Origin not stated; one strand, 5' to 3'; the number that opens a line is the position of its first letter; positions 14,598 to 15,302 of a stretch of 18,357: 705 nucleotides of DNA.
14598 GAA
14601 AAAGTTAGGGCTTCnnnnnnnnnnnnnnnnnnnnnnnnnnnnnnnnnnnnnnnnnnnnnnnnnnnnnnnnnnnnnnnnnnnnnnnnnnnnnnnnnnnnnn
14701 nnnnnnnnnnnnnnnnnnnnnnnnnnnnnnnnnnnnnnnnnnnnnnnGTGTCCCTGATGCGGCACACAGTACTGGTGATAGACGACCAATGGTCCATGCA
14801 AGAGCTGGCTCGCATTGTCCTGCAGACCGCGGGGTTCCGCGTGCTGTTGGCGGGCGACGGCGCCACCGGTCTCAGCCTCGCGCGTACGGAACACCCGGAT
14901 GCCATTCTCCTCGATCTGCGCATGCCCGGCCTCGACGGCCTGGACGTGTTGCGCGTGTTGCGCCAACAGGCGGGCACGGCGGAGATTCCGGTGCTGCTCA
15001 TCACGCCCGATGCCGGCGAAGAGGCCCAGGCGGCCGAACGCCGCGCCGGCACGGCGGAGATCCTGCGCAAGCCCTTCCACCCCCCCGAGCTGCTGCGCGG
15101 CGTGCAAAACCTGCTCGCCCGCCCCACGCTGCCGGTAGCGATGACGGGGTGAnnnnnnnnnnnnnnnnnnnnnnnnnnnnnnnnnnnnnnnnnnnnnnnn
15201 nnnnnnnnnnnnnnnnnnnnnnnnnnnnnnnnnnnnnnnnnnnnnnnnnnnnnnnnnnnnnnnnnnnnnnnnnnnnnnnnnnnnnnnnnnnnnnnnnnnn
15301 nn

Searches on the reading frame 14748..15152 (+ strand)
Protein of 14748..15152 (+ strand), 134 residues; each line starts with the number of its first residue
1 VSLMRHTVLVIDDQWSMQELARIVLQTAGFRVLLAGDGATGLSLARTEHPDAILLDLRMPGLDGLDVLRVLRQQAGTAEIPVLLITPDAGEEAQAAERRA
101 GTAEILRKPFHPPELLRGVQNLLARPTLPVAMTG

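Call 56: search_protein_families(library=phrogs, proteins=[window:14748-15152:+], max_evalue=0.001)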
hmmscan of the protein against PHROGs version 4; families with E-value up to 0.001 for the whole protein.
window:14748-15152:+ (134 aa): 4 families
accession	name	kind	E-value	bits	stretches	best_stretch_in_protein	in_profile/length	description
phrog_731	-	unknown function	7.8e-24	85.2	1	6-125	2-119/227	-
phrog_5982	-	unknown function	4.2e-22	78.8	1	5-128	868-990/1030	-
phrog_20458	-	unknown function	7.5e-16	58.5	1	7-130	699-824/829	-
phrog_37855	-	unknown function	1.5e-06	28.4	1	5-120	5-125/278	-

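Call 58: search_protein_families(library=pfam, proteins=[window:14748-15152:+], max_evalue=0.01)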
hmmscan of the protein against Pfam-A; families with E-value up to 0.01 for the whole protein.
window:14748-15152:+ (134 aa): 1 family
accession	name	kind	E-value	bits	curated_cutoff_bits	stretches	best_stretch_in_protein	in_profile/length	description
PF00072.30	Response_reg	-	2e-22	79.9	30.2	1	8-117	1-108/111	Response regulator receiver domain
